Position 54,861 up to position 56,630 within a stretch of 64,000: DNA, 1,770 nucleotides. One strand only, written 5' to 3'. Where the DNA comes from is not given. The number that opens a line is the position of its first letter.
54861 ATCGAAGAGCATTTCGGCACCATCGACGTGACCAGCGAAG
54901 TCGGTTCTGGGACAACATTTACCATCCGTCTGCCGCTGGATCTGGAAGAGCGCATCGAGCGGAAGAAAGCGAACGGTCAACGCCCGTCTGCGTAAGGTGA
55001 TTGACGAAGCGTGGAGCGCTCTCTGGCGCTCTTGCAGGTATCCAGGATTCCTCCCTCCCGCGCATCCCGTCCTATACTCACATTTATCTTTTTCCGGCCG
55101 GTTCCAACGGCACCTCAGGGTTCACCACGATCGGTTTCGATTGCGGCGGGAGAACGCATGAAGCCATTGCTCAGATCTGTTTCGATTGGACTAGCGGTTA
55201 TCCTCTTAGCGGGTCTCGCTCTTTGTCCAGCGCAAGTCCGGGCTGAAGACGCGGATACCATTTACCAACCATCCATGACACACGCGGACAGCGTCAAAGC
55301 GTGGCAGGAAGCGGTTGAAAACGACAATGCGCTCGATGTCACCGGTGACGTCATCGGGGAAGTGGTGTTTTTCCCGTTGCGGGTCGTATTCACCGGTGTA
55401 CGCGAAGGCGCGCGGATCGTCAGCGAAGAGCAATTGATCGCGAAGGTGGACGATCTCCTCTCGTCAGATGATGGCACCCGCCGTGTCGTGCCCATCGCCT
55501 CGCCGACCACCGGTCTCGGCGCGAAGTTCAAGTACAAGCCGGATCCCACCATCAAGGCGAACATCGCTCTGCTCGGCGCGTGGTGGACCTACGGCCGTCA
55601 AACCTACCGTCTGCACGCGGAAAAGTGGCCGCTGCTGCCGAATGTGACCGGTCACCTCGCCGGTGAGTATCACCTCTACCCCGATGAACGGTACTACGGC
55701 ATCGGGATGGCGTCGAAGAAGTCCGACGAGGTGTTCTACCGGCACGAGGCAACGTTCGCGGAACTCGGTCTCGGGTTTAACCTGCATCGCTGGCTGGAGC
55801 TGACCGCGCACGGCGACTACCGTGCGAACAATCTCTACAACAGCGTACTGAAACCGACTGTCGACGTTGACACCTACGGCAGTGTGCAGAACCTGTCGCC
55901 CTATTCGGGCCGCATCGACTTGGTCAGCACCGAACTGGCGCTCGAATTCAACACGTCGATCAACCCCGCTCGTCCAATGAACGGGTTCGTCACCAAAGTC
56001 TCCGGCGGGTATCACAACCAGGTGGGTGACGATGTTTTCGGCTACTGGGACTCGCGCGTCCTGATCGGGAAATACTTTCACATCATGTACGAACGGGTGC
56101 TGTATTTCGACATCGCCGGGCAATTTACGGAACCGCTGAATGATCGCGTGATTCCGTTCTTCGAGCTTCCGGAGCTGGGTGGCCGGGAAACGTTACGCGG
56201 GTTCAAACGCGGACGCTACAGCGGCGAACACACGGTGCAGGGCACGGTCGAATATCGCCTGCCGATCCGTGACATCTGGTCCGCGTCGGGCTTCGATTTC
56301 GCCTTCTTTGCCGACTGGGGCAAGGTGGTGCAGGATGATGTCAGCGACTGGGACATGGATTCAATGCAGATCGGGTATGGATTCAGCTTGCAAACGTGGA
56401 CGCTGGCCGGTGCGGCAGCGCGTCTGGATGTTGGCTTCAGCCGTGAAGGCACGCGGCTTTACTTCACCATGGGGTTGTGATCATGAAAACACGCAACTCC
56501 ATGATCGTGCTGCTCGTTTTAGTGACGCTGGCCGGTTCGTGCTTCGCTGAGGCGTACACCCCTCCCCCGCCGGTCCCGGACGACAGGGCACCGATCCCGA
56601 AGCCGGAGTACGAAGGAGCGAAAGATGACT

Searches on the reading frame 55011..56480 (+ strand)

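Call 11: search_protein_families(library=pfam, proteins=[window:55011-56480:+], max_evalue=0.001)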
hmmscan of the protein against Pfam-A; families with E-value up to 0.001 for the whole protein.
window:55011-56480:+ (489 aa): 1 family
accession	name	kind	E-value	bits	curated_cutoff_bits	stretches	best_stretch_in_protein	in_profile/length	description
PF01103.29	Omp85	-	2.8e-15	57.1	24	1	234-488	48-322/325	Omp85 superfamily domain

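Call 19: search_protein_families(library=ncbifam, proteins=[window:55011-56480:+], max_evalue=0.01)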
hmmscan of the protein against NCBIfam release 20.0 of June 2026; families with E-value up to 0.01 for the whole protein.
window:55011-56480:+ (489 aa): 2 families
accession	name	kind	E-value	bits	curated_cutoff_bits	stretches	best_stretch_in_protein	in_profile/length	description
NF047779.1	Omp85_fam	subfamily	3.7e-13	49.7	200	1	295-488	216-420/423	Omp85 family outer membrane protein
TIGR03303.1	OM_YaeT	equivalog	1.6e-11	43.3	297.15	1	238-462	473-707/741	outer membrane protein assembly factor BamA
